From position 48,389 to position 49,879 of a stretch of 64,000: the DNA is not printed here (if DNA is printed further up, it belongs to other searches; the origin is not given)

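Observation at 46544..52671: Candidate undescribed biosynthetic cluster: atypical acyl-CoA condensing enzyme, aconitase pair, RRE-tailed flavoprotein and radical SAM, converging on a UbiA prenyltransferase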

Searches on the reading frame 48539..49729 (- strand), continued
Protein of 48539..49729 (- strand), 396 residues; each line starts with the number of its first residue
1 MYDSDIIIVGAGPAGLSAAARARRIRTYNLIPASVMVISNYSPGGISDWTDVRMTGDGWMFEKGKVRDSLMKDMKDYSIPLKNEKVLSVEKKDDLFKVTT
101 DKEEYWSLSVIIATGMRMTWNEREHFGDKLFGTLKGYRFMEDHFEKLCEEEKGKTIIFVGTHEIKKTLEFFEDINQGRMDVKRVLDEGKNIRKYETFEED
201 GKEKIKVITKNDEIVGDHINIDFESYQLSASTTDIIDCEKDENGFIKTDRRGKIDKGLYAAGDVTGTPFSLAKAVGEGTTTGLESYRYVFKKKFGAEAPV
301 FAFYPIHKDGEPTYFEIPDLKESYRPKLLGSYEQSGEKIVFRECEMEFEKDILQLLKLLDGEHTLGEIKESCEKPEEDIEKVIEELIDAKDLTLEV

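Call 19: find_encoding_contigs(protein=P0025, flank=10000, max_places=1)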
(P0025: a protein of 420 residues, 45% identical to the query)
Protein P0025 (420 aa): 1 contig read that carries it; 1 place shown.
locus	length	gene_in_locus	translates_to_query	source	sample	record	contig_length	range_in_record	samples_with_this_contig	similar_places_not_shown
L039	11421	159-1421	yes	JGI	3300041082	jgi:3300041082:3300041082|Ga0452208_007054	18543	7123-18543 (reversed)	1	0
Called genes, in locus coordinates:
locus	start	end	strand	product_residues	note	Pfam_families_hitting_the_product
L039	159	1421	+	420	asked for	PF00890:FAD_binding_2 (faint), PF01134:GIDA (faint), PF07992:Pyr_redox_2 (weak), PF13738:Pyr_redox_3 (faint), PF05402:PqqD (weak)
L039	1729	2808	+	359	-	PF04055:Radical_SAM, PF13186:SPASM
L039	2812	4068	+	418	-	PF00890:FAD_binding_2 (faint), PF01266:DAO (faint), PF01494:FAD_binding_3 (weak), PF03486:HI0933_like (weak), PF13450:NAD_binding_8 (weak)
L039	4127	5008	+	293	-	PF04240:Caroten_synth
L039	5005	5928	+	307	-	PF13489:Methyltransf_23, PF01209:Ubie_methyltran, PF05148:Methyltransf_8 (weak), PF02353:CMAS (weak), PF13847:Methyltransf_31, PF08241:Methyltransf_11, PF08242:Methyltransf_12, PF13649:Methyltransf_25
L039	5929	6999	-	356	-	PF01040:UbiA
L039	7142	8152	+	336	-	PF07885:Ion_trans_2, PF02254:TrkA_N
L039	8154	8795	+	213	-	PF01965:DJ-1_PfpI (weak), PF01174:SNO, PF03575:Peptidase_S51 (weak), PF07685:GATase_3, PF00117:GATase (weak)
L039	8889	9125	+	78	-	PF01037:AsnC_trans_reg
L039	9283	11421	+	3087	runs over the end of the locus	?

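Call 20: find_encoding_contigs(protein=P0034, flank=10000, max_places=1)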
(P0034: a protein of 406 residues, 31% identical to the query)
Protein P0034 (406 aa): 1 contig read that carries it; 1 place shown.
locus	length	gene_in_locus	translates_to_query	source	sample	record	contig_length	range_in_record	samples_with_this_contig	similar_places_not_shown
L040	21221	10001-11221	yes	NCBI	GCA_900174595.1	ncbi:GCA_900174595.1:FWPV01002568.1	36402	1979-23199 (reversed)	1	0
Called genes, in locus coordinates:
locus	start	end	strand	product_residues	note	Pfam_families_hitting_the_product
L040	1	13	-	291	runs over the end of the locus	PF04015:DUF362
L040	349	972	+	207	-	PF01726:LexA_DNA_bind, PF00717:Peptidase_S24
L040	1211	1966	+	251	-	-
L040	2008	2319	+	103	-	PF26485:DUF8156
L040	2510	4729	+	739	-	PF00136:DNA_pol_B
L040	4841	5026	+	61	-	-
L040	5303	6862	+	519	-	PF02310:B12-binding, PF04055:Radical_SAM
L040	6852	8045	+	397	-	PF00682:HMGL-like, PF22617:HCS_D2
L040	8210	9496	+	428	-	PF00330:Aconitase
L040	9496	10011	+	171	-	PF00694:Aconitase_C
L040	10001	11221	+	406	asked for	PF00890:FAD_binding_2 (faint), PF01134:GIDA (faint), PF01266:DAO (faint), PF03486:HI0933_like (faint), PF07992:Pyr_redox_2 (faint), PF12831:FAD_oxidored (faint), PF13738:Pyr_redox_3 (faint)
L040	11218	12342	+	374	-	PF04443:LuxE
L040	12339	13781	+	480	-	PF05893:LuxC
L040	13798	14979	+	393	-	PF01136:Peptidase_U32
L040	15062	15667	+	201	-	PF09335:VTT_dom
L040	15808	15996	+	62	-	PF12797:Fer4_2 (weak), PF12837:Fer4_6 (weak), PF13237:Fer4_10 (weak), PF00037:Fer4 (weak), PF13459:Fer4_15, PF14697:Fer4_21, PF13370:Fer4_13, PF12800:Fer4_4 (weak), +1 more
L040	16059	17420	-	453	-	PF00140:Sigma70_r1_2, PF04542:Sigma70_r2, PF04539:Sigma70_r3, PF04545:Sigma70_r4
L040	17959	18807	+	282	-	PF02811:PHP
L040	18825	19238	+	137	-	PF00892:EamA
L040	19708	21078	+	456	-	PF04055:Radical_SAM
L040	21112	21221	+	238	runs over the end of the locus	PF03591:AzlC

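Call 21: find_encoding_contigs(protein=P0043, flank=10000, max_places=1)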
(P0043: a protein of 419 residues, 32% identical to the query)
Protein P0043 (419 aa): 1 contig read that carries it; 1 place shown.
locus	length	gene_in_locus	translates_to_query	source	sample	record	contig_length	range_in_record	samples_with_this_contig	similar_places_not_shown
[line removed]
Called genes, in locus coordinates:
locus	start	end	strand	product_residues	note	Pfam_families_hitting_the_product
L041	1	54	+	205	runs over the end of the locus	PF11769:DUF3313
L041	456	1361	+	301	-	PF21755:DacZ_P (faint), PF02457:DAC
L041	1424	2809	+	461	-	PF01368:DHH (weak)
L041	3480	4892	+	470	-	PF02310:B12-binding, PF04055:Radical_SAM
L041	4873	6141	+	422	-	PF00682:HMGL-like, PF22617:HCS_D2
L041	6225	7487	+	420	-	PF00330:Aconitase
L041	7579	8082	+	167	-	PF00694:Aconitase_C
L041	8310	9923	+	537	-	PF02310:B12-binding, PF04055:Radical_SAM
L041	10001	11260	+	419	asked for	PF00890:FAD_binding_2 (faint), PF01134:GIDA (faint), PF07992:Pyr_redox_2 (weak)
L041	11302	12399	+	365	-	PF04443:LuxE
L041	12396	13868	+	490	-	PF05893:LuxC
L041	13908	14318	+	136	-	PF01934:HepT-like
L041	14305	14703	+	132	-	PF01909:NTP_transf_2, PF18765:Polbeta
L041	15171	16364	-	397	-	PF13173:AAA_14, PF13635:DUF4143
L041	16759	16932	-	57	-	-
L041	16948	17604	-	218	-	PF02811:PHP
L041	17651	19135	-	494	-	PF01663:Phosphodiest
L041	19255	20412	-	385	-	PF14306:PUA_2, PF01747:ATP-sulfurylase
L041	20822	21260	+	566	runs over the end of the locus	PF05157:MshEN, PF00437:T2SSE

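Call 33: predict_structure(alignment_id=A1)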
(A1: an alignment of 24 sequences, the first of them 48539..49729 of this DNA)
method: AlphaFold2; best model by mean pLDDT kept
length: 396 residues; sequences in the alignment: 24
mean_pLDDT: 89.5   pTM: 0.89
mean pLDDT of the five models: 89.5, 89.1, 88.0, 86.3, 84.6
residues with pLDDT >= 90: 264; 70-90: 105; 50-70: 26; < 50: 1
segments of 3 or more residues with pLDDT < 50: none
pLDDT, mean of each block of 10 residues (from residue 1): 95 96 79 94 84 75 90 94 96 96 98 91 87 74 92 96 90 95 92 93 95 96 89 93 94 96 86 92 95 85 56 67 93 91 88 92 94 89 90 92
secondary structure, 60 per line:
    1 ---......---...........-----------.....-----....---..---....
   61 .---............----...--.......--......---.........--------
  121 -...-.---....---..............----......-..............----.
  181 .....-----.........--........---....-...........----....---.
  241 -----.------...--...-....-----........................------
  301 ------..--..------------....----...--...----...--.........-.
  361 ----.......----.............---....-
elements in order: E4-9 H13-23 E35-39 H45-48 H65-76 E81-83 E86-92 E95-100 E104-112 E130-133 H137-150 E155-160 H162-175 E180-185 E191-199 E202-209 E213-216 E218-222 H223-228 E253-255 E258-260 H262-265 H271-294 E325-328 E333-335 E338-340 E345-347 H350-358 H365-371 H376-388 E392-395
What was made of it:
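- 48539..49729 (-): FAD protein with a low-Mr thioredoxin-reductase fold (396 aa). It has no CxxC and a degenerate NAD(P)H site, and it occupies the LeuB slot of the operon. AF2 model with pLDDT 89.5 (call 33).
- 48542..48757 (-): C-terminal tail of the flavoprotein, about 72 aa (residues 325-396). It is a winged-helix, RRE/PqqD-like domain. Predicted topology is three to four strands, three helices, then a strand (call 33).
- On RRE / PqqD domain: The topology is compatible (call 33).
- The tail has RRE-like topology (call 33).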

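Call 36: fold_search(model_id=the predicted structure, library=pdb)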
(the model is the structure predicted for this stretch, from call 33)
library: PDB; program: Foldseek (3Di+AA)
matches with E <= 10: 1085; with E <= 0.001: 638
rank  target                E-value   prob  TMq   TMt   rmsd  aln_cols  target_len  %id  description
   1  3cty_A                5.1e-17  1.00  0.42  0.54   9.9       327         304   22  Crystal structure of T. acidophilum thioredoxin reductase (released 2009-02-24)
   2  6gna                  6.8e-17  1.00  0.41  0.55  14.1       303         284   24  Crystal structure of a Ferredoxin-Flavin Thioredoxin Reductase from Clostridium acetobutylicum at 1.3 A resolution (released 2018-12-12)
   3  2q7v_B                1.1e-16  1.00  0.43  0.54   7.7       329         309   18  Crystal Structure of Deinococcus Radiodurans Thioredoxin Reductase (released 2008-07-08)
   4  3lzw                  1.5e-16  1.00  0.41  0.49  11.3       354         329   18  Crystal structure of ferredoxin-NADP+ oxidoreductase from bacillus subtilis (form I) (released 2010-12-08)
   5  2q0l_A                1.6e-16  1.00  0.42  0.52   8.8       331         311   18  Helicobacter pylori thioredoxin reductase reduced by sodium dithionite in complex with NADP+ (released 2007-07-03)
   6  2zbw_B                1.7e-16  1.00  0.42  0.49  12.2       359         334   18  Crystal structure of thioredoxin reductase-like protein from Thermus thermophilus HB8 (released 2007-11-13)
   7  4zn0_A                1.8e-16  1.00  0.40  0.52   7.7       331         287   22  Structure of the NADPH-dependent thioredoxin reductase from Methanosarcina mazei (released 2016-06-29)
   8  6gas_A                1.8e-16  1.00  0.41  0.50  11.4       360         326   18  Crystal structure of oxidised ferredoxin/flavodoxin NADP+ oxidoreductase 2 (FNR2) from Bacillus cereus (released 2018-09-05)
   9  7jyp                  1.9e-16  1.00  0.43  0.55   7.5       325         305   19  Structure of thioredoxin reductase from the thermophilic eubacterium Thermosipho africanus TCF52B (released 2021-10-06)
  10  5uwy                  1.9e-16  1.00  0.42  0.54   7.8       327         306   19  The crystal structure of thioredoxin reductase from Streptococcus pyogenes MGAS5005 (released 2017-03-15)
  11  7aaw_B                2.0e-16  1.00  0.43  0.53   8.2       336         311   18  Thioredoxin Reductase from Bacillus cereus (released 2021-09-15)
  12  5mh4                  2.8e-16  1.00  0.41  0.53  10.7       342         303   18  Crystal Structure of Lactococcus lactis Thioredoxin Reductase (FR conformation) (released 2017-04-12)
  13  7aaw_A                4.5e-16  1.00  0.41  0.51   8.3       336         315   18  Thioredoxin Reductase from Bacillus cereus (released 2021-09-15)
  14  2q7v_A                5.4e-16  1.00  0.45  0.55   7.4       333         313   18  Crystal Structure of Deinococcus Radiodurans Thioredoxin Reductase (released 2008-07-08)
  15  6gnd_A                5.4e-16  1.00  0.39  0.55  14.4       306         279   22  Crystal structure of the complex of a Ferredoxin-Flavin Thioredoxin Reductase and a Thioredoxin from Clostridium aceto (released 2018-12-12)
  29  3cty_B                2.0e-15  1.00  0.41  0.52  10.5       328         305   22  Crystal structure of T. acidophilum thioredoxin reductase (released 2009-02-24)
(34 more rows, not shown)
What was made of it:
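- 48539..49729 (-): Foldseek finds TrxR, FFTR and TrxR-type FNR at E about 1e-17 (call 36).
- On Low-Mr thioredoxin reductase: The fold does match (call 36).
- Its closest folds include NAD(P)H-independent TrxR-like proteins, 3cty and 6gna (call 36). Its fold is closest to TrxR-type FNR and ferredoxin-dependent FFTR (call 36).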

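Call 47: find_encoding_contigs(protein=P0033, flank=10000, max_places=1)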
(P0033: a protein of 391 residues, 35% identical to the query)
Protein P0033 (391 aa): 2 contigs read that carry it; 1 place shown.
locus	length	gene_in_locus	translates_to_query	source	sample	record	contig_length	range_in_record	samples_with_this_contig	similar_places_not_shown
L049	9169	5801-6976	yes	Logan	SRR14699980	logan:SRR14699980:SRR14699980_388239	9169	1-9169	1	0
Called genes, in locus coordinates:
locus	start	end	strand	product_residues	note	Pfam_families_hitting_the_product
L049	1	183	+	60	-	?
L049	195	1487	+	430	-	PF08495:FIST, PF10442:FIST_C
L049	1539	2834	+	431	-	PF00501:AMP-binding, PF14535:AMP-binding_C_2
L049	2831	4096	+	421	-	PF00682:HMGL-like, PF22617:HCS_D2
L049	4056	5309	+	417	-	PF00330:Aconitase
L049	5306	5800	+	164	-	PF06434:Aconitase_2_N (faint), PF00694:Aconitase_C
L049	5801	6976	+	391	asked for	PF01134:GIDA (faint), PF07992:Pyr_redox_2, PF13738:Pyr_redox_3 (faint), PF07992:Pyr_redox_2 (weak)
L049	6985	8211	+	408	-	PF00171:Aldedh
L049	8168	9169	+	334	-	?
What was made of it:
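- It is present in L049, where no radical SAM gene is visible, although that contig is only 9 kb (call 47).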

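Call 48: find_encoding_contigs(protein=P0050, flank=10000, max_places=1)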
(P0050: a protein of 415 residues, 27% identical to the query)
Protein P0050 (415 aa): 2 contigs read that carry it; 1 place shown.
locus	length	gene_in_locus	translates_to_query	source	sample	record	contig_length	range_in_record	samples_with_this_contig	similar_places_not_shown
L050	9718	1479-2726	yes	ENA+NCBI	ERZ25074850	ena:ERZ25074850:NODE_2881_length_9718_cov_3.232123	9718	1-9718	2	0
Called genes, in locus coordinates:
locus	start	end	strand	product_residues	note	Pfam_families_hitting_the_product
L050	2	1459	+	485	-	?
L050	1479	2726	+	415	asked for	PF07992:Pyr_redox_2, PF13454:NAD_binding_9 (faint)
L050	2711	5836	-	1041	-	PF00873:ACR_tran, PF03176:MMPL (weak)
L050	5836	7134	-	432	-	PF25919:BSH_CusB (faint), PF25917:BSH_RND (faint)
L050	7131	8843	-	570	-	PF00501:AMP-binding, PF23024:AMP-dom_DIP2-like (weak)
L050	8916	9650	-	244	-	PF00149:Metallophos, PF12850:Metallophos_2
